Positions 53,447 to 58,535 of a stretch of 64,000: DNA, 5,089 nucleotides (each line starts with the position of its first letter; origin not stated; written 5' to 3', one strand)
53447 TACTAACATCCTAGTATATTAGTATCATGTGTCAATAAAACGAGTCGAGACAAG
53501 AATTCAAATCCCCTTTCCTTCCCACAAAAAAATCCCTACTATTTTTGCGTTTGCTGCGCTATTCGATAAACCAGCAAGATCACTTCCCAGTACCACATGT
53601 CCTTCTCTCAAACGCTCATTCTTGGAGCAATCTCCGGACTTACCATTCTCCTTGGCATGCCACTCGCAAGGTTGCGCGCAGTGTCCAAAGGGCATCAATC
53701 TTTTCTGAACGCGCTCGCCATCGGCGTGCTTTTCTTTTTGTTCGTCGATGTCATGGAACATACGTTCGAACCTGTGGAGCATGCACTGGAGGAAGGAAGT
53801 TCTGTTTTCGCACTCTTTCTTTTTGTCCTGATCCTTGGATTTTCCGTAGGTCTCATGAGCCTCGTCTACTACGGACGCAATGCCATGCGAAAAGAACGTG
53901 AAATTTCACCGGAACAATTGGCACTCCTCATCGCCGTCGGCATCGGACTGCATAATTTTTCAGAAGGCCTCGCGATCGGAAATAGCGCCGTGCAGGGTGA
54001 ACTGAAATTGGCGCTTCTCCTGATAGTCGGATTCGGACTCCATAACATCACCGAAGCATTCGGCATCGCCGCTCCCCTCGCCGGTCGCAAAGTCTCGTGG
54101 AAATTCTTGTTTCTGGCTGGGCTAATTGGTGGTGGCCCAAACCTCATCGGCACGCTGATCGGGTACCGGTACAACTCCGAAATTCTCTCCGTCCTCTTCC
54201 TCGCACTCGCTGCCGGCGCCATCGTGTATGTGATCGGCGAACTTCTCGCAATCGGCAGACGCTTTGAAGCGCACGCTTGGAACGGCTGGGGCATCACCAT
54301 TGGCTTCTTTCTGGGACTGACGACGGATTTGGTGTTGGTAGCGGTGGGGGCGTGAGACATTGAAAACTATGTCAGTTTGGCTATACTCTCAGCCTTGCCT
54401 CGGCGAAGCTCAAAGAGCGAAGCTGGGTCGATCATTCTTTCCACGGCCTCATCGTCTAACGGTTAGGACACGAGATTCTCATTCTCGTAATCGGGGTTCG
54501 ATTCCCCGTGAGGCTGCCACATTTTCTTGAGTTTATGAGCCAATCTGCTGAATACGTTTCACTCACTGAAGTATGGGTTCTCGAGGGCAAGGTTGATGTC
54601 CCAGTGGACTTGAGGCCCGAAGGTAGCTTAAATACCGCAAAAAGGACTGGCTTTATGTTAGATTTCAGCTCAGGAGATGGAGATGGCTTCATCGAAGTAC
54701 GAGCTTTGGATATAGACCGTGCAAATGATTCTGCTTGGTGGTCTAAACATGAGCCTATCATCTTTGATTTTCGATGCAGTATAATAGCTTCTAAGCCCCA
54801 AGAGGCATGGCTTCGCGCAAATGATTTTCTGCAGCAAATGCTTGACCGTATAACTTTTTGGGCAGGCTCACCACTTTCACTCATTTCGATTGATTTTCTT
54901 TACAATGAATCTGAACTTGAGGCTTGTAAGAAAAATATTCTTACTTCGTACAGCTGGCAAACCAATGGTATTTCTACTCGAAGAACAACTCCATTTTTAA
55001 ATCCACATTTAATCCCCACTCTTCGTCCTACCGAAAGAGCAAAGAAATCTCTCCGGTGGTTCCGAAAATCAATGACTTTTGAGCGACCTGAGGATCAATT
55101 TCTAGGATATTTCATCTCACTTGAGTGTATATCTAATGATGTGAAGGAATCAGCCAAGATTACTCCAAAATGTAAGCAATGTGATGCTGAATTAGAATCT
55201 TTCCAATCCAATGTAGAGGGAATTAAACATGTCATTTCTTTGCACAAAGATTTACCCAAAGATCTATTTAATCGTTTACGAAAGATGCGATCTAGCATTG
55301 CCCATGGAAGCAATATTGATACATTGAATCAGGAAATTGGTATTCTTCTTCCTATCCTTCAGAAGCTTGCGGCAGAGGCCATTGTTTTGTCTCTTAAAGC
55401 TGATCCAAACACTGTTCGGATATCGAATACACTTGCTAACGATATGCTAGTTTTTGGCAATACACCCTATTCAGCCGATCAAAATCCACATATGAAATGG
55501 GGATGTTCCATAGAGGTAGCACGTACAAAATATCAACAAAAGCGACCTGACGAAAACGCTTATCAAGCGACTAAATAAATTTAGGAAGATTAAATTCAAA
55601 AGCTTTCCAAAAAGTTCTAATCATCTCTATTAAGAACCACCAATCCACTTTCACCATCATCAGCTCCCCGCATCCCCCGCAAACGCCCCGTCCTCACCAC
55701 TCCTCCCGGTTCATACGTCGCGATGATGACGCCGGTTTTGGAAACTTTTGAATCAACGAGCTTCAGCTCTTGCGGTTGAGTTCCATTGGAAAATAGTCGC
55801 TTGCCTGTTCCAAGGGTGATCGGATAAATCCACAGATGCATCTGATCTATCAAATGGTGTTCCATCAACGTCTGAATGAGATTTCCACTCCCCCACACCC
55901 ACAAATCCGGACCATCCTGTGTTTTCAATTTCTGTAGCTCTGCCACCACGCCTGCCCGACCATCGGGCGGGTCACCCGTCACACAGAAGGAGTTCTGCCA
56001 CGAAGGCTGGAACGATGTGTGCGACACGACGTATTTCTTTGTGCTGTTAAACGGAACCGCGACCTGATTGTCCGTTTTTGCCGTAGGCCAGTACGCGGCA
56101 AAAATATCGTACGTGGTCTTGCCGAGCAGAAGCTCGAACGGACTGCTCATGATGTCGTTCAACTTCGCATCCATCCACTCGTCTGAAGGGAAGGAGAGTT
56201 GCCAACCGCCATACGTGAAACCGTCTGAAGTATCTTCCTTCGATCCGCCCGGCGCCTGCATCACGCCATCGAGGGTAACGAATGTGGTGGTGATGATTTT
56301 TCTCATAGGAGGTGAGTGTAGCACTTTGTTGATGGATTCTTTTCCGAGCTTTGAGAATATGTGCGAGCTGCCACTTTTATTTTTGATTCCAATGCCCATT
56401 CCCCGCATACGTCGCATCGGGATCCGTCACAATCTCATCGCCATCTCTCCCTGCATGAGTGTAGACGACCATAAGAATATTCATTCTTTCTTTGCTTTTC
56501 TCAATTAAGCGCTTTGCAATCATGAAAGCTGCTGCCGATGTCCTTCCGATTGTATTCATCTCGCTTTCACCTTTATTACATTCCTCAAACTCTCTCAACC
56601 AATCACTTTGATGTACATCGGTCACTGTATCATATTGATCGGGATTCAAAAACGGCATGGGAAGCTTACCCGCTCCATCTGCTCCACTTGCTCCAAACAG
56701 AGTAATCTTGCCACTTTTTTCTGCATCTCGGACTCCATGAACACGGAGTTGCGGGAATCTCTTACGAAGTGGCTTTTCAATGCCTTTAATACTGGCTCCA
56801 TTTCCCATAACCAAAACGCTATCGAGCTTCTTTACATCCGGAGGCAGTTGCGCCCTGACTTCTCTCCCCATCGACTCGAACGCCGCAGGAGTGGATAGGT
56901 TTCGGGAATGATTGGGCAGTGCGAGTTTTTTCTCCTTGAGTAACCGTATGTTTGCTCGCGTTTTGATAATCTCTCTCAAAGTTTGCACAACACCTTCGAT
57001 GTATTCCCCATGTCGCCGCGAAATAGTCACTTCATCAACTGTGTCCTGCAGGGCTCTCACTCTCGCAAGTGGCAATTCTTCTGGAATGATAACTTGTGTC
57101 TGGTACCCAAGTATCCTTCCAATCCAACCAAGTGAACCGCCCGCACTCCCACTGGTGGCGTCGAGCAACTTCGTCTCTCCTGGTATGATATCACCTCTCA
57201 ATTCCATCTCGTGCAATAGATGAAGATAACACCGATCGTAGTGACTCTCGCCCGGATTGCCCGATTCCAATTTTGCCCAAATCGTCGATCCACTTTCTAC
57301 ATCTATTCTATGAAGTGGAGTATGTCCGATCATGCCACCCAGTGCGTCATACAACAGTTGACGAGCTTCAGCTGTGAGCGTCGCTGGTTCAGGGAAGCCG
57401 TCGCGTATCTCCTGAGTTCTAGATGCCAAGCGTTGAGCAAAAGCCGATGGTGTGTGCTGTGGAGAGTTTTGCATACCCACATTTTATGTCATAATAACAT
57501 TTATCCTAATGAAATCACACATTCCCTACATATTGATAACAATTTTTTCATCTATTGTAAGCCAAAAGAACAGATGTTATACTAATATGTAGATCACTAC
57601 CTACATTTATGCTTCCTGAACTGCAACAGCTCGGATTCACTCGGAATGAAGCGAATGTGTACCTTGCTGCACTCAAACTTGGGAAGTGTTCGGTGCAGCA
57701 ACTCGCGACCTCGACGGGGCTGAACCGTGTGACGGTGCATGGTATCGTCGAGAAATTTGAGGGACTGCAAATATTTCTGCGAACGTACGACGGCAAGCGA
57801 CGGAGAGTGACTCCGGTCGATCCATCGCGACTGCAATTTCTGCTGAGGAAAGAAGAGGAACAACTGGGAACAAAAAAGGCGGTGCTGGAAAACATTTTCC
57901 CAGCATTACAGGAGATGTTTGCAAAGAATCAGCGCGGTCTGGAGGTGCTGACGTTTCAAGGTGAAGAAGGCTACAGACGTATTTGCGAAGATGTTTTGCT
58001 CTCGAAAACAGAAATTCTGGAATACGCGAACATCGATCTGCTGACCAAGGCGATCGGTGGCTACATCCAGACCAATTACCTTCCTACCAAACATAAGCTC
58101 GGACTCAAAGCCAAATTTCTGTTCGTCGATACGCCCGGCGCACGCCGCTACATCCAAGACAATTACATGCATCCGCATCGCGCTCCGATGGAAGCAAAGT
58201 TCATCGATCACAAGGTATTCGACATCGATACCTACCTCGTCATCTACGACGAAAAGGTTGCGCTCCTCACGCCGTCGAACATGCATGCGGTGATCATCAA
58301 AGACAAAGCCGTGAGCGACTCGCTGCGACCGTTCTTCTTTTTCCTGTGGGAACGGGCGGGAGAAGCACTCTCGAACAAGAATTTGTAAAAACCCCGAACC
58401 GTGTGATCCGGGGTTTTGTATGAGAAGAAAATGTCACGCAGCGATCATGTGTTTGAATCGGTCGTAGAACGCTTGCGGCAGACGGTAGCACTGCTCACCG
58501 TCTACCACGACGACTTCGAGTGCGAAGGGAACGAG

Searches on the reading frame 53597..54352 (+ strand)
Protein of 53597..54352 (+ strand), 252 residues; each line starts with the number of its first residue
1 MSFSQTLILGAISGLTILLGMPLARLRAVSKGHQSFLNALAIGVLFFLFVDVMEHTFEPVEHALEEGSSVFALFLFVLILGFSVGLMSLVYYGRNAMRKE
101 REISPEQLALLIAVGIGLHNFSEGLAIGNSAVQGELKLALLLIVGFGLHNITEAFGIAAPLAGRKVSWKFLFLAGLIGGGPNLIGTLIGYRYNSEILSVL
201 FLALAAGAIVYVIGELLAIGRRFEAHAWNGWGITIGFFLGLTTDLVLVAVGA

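Call 107: search_protein_families(library=pfam, proteins=[window:53597-54352:+], max_evalue=0.0001)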
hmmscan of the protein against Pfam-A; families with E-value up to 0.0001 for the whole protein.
window:53597-54352:+ (252 aa): 1 family
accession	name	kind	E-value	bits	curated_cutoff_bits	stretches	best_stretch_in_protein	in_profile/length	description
PF02535.28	Zip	-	1.3e-12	48.1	35.1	1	108-212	177-285/323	ZIP Zinc transporter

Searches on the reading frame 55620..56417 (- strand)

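Call 107: search_protein_families(library=pfam, proteins=[window:55620-56417:-], max_evalue=0.0001)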
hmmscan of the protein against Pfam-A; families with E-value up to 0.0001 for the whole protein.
window:55620-56417:- (266 aa): 1 family
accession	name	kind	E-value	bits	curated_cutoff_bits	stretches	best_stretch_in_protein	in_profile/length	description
PF01872.23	RibD_C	-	4.4e-23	82.5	24.1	1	39-231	1-196/197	RibD C-terminal domain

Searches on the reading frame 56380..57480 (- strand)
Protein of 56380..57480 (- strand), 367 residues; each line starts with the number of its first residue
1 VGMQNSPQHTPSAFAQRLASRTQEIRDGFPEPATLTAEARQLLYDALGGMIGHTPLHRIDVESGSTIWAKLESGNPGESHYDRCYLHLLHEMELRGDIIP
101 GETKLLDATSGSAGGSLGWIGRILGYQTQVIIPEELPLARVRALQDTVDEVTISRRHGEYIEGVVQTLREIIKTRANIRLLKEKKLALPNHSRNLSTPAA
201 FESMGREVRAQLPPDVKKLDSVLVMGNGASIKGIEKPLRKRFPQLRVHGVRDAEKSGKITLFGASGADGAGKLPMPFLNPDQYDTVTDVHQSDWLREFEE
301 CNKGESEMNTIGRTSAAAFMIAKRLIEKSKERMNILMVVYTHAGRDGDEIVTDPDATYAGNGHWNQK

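Call 107: search_protein_families(library=pfam, proteins=[window:56380-57480:-], max_evalue=0.0001)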
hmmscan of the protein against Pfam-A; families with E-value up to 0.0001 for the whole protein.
window:56380-57480:- (367 aa): 1 family
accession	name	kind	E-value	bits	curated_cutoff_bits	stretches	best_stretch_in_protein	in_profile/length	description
PF00291.31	PALP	-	8.1e-26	91.5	35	1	51-337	5-291/295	Pyridoxal-phosphate dependent enzyme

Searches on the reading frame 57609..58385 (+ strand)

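Call 107: search_protein_families(library=pfam, proteins=[window:57609-58385:+], max_evalue=0.0001)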
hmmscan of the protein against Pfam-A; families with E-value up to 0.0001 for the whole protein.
window:57609-58385:+ (259 aa): 1 family
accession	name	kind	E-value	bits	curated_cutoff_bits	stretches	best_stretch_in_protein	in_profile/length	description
PF01978.25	TrmB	-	1.3e-06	28.5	25.6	1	5-72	1-67/68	Sugar-specific transcriptional regulator TrmB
